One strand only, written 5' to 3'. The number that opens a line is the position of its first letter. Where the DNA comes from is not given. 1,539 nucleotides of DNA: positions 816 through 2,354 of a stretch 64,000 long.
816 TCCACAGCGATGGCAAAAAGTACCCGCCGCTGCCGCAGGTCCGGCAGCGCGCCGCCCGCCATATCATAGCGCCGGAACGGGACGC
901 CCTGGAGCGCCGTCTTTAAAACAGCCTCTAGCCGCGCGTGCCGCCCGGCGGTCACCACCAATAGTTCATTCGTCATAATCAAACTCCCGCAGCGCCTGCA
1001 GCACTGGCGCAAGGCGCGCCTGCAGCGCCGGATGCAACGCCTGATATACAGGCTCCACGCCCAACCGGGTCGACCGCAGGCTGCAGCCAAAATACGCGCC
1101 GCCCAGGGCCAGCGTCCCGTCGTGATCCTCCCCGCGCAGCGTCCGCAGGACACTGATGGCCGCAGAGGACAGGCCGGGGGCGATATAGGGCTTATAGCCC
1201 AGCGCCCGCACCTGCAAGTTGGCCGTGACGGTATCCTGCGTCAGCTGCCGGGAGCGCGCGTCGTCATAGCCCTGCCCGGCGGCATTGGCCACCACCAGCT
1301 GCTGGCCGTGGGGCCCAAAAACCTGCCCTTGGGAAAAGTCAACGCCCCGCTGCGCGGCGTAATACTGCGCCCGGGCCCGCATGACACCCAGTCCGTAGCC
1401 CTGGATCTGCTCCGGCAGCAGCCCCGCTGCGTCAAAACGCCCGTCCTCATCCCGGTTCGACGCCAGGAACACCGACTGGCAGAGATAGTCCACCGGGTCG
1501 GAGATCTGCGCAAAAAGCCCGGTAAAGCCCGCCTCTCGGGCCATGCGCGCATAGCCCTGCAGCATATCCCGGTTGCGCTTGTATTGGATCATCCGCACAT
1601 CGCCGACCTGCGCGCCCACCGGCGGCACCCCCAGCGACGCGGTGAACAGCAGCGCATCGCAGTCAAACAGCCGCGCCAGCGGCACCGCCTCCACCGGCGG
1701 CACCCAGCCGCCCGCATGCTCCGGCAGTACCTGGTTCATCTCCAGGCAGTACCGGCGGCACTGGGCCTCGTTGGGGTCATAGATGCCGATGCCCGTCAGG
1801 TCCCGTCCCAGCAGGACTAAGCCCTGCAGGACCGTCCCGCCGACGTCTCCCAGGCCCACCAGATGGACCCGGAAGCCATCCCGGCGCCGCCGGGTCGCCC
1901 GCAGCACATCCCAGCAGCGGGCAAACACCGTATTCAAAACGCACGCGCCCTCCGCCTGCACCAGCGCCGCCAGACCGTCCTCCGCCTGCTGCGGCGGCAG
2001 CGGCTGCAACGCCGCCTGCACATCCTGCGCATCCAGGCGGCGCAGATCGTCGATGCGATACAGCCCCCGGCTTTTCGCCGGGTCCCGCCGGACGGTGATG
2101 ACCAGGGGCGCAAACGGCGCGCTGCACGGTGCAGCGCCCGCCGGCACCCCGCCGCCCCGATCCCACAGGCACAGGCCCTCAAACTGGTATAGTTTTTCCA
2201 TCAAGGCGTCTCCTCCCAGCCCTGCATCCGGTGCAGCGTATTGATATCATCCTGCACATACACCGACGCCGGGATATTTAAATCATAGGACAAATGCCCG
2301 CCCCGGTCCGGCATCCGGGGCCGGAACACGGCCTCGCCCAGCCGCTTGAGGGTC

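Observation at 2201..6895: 1564-aa fusion of HD, HEAT-like scaffold, NadD-like adenylyltransferase and PRTase-like modules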

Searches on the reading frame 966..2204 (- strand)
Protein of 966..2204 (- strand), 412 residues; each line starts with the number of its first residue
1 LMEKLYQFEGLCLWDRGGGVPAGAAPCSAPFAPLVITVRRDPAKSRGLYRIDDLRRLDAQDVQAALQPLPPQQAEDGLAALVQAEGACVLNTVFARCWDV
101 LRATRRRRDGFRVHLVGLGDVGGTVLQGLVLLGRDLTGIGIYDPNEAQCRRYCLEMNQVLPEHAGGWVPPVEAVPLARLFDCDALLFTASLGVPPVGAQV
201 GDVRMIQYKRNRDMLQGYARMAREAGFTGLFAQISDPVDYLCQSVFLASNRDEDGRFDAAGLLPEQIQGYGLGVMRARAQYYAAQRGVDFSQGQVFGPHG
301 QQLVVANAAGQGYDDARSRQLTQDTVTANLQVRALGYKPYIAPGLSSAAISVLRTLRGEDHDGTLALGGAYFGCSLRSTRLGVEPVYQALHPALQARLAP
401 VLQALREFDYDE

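Call 7: search_protein_families(library=pfam, proteins=[window:966-2204:-], max_evalue=0.001)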
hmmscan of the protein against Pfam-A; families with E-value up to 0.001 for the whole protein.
window:966-2204:- (412 aa): 0 families

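Call 11: search_protein_families(library=pfam, proteins=[window:966-2204:-], max_evalue=10)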
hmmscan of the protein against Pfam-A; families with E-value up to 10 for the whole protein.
window:966-2204:- (412 aa): 1 family
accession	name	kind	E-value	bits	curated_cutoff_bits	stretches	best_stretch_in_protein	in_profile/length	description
PF00899.27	ThiF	-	0.27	10.8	28.1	1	111-144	21-52/238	ThiF family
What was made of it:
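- Closest known: L-lactate / L-2-hydroxyisocaproate dehydrogenases. Different: No Pfam hit for the window copy (calls 7, 11).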

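Call 31: search_solved_structures(query=A4, max_evalue=1, show_alignments=1)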
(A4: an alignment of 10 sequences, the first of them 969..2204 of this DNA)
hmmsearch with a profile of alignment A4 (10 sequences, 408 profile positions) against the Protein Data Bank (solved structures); distinct sequences matched with E-value up to 1: 50.
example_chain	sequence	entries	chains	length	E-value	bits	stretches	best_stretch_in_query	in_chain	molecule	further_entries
1hyh_A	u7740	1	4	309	2.7e-08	36.5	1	110-240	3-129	L-2-HYDROXYISOCAPROATE DEHYDROGENASE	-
6j9s_A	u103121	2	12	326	1.4e-07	34.2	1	106-244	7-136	L-lactate dehydrogenase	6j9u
2zqy_A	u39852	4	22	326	1.5e-07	34.1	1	106-244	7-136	L-lactate dehydrogenase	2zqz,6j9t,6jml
3d0o_A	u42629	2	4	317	3.5e-06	29.6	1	105-244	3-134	L-lactate dehydrogenase 1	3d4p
9dq7_P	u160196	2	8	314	4.4e-06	29.3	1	109-241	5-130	L-lactate dehydrogenase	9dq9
3h3j_A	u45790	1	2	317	4.5e-06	29.2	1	105-244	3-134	L-lactate dehydrogenase 1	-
4lmr_A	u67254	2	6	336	4.7e-06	29.2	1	102-247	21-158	L-lactate dehydrogenase 1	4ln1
4q3n_A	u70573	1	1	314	4.8e-06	29.1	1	109-279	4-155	MGS-M5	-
4m1q_A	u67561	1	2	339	1.5e-05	27.5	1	102-244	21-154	L-lactate dehydrogenase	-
1llc_A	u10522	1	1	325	2e-05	27.1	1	106-244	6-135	L-LACTATE DEHYDROGENASE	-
1ldn_A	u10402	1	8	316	2e-05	27.1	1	105-244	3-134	L-LACTATE DEHYDROGENASE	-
1ldb_A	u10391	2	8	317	2.1e-05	27.1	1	105-244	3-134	APO-L-LACTATE DEHYDROGENASE | L-LACTATE DEHYDROGENASE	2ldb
9jlo_A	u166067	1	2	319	3.2e-05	26.4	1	107-243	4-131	L-lactate dehydrogenase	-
3wsv_A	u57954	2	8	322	7.6e-05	25.2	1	105-246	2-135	L-lactate dehydrogenase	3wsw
3pqd_A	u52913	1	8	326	0.00083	21.8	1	108-244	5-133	L-lactate dehydrogenase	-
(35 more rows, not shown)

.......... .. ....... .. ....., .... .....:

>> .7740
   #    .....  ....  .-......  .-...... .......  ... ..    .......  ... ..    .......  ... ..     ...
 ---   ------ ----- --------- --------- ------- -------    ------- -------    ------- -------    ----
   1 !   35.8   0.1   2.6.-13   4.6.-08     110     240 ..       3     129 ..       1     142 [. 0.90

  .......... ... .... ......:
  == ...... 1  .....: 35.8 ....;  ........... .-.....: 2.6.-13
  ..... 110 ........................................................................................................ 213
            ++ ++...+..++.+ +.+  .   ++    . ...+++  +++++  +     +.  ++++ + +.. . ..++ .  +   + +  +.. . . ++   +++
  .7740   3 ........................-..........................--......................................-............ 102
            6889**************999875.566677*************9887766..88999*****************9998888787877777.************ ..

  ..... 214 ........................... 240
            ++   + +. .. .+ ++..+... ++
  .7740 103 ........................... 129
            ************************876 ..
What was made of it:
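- On L-LDH / L-2-hydroxyacid dehydrogenase (operon partner): Profile hits 1hyh E 2.7e-8 (call 31).
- Closest known: L-lactate / L-2-hydroxyisocaproate dehydrogenases. Same: Profile hits at E 2.7e-8 (call 31).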

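Call 60: search_protein_families(library=ncbifam, proteins=[window:969-2204:-], max_evalue=0.1)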
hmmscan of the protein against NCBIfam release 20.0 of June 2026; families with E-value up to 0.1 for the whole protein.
window:969-2204:- (412 aa): 2 families
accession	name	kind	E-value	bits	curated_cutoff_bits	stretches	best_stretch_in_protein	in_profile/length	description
TIGR03944.1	dehyd_SbnB_fam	equivalog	0.022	13.8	326.9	1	108-162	130-184/327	2,3-diaminopropionate biosynthesis protein SbnB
NF000824.0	PRK00066.1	subfamily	0.075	12.3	339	1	110-249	6-137/316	L-lactate dehydrogenase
